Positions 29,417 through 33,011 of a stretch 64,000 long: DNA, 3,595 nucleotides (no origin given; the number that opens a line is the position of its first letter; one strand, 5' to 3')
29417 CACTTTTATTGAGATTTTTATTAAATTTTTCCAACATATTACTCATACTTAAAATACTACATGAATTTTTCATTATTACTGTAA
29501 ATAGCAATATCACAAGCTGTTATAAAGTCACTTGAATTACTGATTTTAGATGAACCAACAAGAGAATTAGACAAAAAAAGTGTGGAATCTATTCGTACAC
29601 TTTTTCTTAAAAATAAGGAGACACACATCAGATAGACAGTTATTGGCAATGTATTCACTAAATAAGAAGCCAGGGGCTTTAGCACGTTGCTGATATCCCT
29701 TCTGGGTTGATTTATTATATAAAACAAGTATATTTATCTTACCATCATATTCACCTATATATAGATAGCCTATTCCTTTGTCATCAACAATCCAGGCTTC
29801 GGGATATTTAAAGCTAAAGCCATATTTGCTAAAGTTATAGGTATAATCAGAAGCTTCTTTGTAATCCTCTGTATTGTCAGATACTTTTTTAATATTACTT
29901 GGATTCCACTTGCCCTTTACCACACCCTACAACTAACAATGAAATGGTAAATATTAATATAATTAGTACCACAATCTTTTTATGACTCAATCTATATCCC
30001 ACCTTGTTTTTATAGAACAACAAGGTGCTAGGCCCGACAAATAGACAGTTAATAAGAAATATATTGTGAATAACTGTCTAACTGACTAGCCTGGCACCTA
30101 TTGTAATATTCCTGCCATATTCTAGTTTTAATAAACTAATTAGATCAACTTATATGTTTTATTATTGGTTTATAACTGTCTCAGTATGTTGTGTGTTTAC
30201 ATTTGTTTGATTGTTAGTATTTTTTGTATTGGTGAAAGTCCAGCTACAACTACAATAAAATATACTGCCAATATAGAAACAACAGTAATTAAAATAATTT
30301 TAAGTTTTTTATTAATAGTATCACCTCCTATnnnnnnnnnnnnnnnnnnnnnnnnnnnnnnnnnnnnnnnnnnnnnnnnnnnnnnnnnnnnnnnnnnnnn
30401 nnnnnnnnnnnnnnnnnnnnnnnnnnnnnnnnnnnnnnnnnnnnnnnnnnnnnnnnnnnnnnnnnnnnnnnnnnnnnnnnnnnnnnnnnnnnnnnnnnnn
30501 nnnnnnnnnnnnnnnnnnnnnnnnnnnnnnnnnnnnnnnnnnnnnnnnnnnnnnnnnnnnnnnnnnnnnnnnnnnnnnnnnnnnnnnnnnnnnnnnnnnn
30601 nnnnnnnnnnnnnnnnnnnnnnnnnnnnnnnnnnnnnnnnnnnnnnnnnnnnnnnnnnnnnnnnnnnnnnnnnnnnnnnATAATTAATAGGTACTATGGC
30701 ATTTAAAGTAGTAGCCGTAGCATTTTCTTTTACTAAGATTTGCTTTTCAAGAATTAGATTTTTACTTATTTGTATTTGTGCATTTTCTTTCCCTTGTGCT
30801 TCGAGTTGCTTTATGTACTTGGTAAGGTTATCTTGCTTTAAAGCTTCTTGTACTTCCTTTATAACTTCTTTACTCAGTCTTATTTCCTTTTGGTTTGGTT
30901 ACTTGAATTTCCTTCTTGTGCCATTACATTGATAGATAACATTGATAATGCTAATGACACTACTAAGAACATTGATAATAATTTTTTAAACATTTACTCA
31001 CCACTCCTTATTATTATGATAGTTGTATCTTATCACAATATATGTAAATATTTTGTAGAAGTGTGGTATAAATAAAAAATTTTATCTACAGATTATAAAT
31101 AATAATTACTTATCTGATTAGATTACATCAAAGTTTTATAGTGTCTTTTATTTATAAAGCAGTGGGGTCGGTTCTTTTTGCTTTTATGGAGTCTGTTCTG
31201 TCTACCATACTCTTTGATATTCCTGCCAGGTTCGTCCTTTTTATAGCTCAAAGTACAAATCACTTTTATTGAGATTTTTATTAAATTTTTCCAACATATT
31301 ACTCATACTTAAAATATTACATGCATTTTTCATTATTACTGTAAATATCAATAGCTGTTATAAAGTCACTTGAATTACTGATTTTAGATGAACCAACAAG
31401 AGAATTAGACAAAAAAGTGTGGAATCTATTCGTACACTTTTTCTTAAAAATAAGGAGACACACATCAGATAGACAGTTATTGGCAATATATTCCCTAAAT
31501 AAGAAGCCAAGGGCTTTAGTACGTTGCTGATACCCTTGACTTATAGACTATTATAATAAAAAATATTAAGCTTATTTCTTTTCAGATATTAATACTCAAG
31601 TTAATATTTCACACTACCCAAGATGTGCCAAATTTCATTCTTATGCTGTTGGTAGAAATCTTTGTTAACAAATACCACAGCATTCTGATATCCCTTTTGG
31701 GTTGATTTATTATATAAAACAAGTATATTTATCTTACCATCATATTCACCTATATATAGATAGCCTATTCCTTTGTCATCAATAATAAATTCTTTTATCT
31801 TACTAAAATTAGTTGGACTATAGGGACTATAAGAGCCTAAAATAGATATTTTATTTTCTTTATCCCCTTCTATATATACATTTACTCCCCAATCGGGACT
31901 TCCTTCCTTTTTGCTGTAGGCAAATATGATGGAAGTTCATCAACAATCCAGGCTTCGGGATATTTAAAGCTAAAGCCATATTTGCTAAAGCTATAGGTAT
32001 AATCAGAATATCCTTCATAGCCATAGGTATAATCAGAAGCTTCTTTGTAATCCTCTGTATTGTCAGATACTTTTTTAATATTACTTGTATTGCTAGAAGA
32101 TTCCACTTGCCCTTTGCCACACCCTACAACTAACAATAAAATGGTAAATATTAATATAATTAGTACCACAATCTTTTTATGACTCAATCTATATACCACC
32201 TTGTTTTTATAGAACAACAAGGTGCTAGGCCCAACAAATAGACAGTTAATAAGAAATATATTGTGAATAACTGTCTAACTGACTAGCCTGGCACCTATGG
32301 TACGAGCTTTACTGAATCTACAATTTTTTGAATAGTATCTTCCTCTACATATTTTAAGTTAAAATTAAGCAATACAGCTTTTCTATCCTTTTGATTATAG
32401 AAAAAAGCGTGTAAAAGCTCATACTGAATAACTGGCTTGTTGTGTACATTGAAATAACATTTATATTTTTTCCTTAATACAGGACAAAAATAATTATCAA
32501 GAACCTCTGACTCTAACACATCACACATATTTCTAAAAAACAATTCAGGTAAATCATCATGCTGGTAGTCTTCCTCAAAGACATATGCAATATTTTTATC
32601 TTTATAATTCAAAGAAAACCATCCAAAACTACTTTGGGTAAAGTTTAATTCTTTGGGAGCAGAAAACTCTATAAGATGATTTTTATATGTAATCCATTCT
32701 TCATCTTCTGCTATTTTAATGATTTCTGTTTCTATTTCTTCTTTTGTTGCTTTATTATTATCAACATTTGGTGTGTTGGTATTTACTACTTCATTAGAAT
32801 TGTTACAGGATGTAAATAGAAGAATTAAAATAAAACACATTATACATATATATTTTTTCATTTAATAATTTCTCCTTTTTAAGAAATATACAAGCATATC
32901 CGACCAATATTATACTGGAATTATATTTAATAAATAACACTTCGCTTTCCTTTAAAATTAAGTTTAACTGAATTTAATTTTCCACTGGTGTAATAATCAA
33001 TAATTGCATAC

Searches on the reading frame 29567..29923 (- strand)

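Call 59: search_protein_families(library=pfam, proteins=[window:29567-29923:-], max_evalue=0.001)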
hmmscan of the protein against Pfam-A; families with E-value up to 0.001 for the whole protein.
window:29567-29923:- (118 aa): 1 family
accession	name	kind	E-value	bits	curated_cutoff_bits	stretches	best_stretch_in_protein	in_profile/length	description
PF18933.6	PsbP_2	-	0.00022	21.7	27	1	16-51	36-69/184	PsbP-like protein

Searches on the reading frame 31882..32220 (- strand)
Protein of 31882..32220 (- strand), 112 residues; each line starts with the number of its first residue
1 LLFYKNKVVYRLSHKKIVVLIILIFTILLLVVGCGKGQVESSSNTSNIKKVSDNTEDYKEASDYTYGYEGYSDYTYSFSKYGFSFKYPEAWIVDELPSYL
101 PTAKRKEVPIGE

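Call 3: search_protein_families(library=pfam, proteins=[window:31882-32220:-], max_evalue=1)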
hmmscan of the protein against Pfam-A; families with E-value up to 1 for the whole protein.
window:31882-32220:- (112 aa): 4 families
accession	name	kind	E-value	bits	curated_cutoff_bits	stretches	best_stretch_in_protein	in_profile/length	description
PF18933.6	PsbP_2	-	7e-05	23.3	27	1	22-97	2-68/184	PsbP-like protein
PF10717.14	ODV-E18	-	0.14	12.5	28.1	1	17-49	30-62/87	Occlusion-derived virus envelope protein ODV-E18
PF25682.1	Phage_VG64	-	0.18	12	27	1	15-54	2-38/127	Mycobacterium phage VG64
PF13624.11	SurA_N_3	-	0.22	11.8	27.2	1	14-54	9-47/162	SurA-like N-terminal domain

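Call 4: search_protein_families(library=ncbifam, proteins=[window:31882-32220:-], max_evalue=1)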
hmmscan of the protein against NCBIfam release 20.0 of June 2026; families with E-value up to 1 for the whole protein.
window:31882-32220:- (112 aa): 13 families
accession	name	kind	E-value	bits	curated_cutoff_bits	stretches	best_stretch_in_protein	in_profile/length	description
NF041428.1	TrsH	subfamily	5.2e-05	23.4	150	1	15-75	2-63/149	TrsH/TraH family protein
NF058647.1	lipo_LytA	equivalog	0.00027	21.1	110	1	20-64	4-48/107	acidic lipoprotein LytA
NF041286.1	lipo_GerS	equivalog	0.018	14.4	175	1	15-63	3-51/196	germination lipoprotein GerS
NF047408.1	SA0632_fam_LP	equivalog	0.019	14.6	70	1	16-61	3-44/68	SA0632 family lipoprotein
NF058595.1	invert_tail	domain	0.028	14.7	37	1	17-45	55-82/113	lipo-invert putative C-terminal anchoring domain-containing protein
TIGR01742.1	SA_tandem_lipo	subfamily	0.029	13.7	160.45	1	15-76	5-67/255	tandem-type lipoprotein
NF040901.1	SeO3_TeO2_ExtH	equivalog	0.064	12.2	200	1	14-50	4-40/430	selenite/tellurite reduction operon rhodanese-like protein ExtH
TIGR04370.1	glyco_rpt_poly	subfamily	0.069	12.1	40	1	2-84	201-285/396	oligosaccharide repeat unit polymerase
NF041193.1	lipo_SP0191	subfamily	0.078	13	75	1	20-59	4-43/190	SP0191 family lipoprotein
NF046089.1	CD3337_EF1877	subfamily_domain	0.079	11.7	120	1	15-80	2-69/450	CD3337/EF1877 family mobilome membrane protein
NF005064.0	PRK06481.1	equivalog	0.084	11.6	542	1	15-66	3-52/506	flavocytochrome c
NF033194.1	lipo_EMYY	hypoth_equivalog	0.095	11.9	100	1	16-63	1-49/292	EMYY motif lipoprotein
NF041883.1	RNase_A_lipo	exception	0.11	12.5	200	1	15-60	2-48/168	RNase A-like domain-containing lipoprotein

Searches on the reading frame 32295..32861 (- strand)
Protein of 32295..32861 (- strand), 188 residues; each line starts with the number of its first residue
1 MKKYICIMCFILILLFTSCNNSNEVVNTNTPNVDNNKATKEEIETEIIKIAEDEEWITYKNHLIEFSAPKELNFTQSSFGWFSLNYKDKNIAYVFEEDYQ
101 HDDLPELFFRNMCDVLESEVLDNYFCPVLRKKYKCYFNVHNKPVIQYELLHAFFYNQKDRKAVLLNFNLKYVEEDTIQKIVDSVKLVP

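Call 3: search_protein_families(library=pfam, proteins=[window:32295-32861:-], max_evalue=1)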
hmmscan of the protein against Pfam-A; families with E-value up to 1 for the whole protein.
window:32295-32861:- (188 aa): 0 families

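Call 4: search_protein_families(library=ncbifam, proteins=[window:32295-32861:-], max_evalue=1)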
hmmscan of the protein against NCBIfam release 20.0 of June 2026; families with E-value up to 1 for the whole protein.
window:32295-32861:- (188 aa): 10 families
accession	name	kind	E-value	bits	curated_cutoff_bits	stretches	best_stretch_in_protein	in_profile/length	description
NF033193.2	lipo_NDxxF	hypoth_equivalog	0.001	18.8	60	1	2-58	1-56/199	NDxxF motif lipoprotein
NF052320.1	Cbp1_fam_LP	subfamily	0.0017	17.9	90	1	2-51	1-50/286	Cbp1 family collagen-binding glycoprotein adhesin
TIGR04561.1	membra_charge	hypoth_equivalog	0.0029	17.8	30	1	5-54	27-78/82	TIGR04561 family membrane protein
NF058647.1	lipo_LytA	equivalog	0.0067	16.6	110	1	1-43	1-41/107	acidic lipoprotein LytA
NF053689.1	BamJ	equivalog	0.0069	16.7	100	1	1-62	1-67/184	BamJ family beta-barrel-assembly machinery protein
NF052533.1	SurfProtOspCBorb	equivalog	0.035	14.1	300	1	1-49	1-47/211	outer surface protein OspC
NF033553.1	MerP_Gpos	exception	0.054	13.4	110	1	3-46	4-47/112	mercury resistance system substrate-binding protein MerP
NF045625.1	IBP_CFB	equivalog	0.087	12.1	400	1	2-44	4-46/275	ice-binding protein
NF050142.1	PG1828_fam_lipo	equivalog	0.19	12.5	50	1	1-38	1-40/59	PG1828 family lipoprotein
NF052634.1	Riean_0653_fam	subfamily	0.21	12.5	57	1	1-32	1-30/176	Riean_0653 family protein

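Call 83: search_protein_families(library=phrogs, proteins=[window:32295-32861:-], max_evalue=0.01)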
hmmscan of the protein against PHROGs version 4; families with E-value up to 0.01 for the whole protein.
window:32295-32861:- (188 aa): 1 family
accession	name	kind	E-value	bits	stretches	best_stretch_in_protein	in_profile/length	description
phrog_806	-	unknown function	0.0014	19.7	1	4-61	5-64/187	-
